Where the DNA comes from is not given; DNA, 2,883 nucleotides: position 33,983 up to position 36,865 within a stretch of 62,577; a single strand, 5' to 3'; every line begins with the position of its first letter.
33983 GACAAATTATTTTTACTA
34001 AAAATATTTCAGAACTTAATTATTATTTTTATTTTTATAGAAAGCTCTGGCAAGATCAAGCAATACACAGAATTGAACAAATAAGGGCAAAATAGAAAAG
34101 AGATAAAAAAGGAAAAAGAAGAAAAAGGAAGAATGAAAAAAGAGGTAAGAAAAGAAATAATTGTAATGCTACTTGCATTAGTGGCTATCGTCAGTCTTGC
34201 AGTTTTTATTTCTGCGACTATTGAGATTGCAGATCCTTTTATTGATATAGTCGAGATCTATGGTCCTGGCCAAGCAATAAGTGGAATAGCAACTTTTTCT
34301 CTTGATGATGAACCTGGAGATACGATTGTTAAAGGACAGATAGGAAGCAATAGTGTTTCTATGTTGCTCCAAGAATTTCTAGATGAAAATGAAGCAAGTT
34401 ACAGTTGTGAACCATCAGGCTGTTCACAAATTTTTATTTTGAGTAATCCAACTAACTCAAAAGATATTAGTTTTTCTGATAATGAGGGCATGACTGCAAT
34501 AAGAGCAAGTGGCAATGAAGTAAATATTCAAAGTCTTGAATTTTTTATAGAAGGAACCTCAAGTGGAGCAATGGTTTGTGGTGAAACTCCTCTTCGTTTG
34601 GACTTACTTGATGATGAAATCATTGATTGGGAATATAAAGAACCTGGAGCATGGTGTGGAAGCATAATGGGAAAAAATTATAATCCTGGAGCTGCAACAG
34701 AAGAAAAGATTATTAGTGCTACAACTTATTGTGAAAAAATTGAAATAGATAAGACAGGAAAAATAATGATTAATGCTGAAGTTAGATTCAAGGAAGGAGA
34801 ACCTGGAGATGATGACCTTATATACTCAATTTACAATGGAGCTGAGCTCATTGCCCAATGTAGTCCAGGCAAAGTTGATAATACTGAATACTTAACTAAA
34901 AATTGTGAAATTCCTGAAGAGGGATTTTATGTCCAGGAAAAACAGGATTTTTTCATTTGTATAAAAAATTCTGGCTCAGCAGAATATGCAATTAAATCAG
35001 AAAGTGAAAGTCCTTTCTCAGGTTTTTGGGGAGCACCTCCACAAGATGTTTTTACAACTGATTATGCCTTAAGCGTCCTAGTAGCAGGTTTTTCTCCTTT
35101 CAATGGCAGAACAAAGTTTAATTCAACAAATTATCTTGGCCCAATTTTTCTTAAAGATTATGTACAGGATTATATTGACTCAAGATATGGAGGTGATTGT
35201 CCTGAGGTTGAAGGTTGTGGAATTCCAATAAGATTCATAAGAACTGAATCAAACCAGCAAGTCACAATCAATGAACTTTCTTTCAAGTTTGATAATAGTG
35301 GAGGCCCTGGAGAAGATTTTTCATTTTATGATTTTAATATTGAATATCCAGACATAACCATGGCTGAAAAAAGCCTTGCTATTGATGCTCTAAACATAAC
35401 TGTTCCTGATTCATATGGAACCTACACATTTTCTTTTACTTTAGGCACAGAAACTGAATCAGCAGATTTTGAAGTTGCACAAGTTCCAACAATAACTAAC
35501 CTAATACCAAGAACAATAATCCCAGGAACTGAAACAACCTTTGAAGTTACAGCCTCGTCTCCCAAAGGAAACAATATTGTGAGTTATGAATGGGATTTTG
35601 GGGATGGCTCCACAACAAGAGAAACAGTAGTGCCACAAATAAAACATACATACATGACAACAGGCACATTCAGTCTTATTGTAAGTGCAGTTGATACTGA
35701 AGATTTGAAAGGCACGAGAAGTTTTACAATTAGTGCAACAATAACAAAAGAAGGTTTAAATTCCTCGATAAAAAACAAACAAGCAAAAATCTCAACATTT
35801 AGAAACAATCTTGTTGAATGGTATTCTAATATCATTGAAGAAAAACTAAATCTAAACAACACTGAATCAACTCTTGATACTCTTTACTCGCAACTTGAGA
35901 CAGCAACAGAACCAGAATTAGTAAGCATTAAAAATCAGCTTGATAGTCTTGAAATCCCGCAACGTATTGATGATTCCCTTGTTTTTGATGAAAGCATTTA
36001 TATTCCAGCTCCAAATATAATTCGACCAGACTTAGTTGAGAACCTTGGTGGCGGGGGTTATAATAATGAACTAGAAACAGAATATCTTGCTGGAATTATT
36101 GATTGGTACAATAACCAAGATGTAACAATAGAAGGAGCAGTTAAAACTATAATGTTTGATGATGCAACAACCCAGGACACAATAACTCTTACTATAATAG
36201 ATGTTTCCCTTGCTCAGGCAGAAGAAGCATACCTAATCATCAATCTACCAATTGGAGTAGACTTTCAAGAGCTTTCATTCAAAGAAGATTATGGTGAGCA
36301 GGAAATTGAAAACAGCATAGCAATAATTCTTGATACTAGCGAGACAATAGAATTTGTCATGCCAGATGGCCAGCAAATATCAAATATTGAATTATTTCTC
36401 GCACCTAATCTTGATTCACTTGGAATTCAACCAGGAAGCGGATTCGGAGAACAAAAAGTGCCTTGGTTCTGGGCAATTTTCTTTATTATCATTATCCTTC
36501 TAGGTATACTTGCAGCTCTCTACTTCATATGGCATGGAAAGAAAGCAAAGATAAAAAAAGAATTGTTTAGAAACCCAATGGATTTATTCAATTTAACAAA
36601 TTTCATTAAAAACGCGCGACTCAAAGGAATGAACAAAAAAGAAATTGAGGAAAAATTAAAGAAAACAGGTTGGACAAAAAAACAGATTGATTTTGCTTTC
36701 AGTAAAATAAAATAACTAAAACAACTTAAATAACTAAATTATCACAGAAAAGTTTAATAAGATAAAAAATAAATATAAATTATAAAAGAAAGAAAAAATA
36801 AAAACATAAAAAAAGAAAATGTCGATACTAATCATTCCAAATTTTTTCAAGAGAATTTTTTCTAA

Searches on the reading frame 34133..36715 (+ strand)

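Call 15: search_protein_families(library=pfam, proteins=[window:34133-36715:+], max_evalue=0.001)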
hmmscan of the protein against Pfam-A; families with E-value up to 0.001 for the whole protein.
window:34133-36715:+ (860 aa): 2 families
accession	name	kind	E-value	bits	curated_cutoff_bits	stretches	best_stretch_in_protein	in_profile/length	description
PF18911.6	PKD_4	-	6.9e-13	48.9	27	1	452-532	4-82/85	PKD domain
PF00801.26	PKD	-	2e-09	37.8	23.5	1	463-524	12-70/80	PKD domain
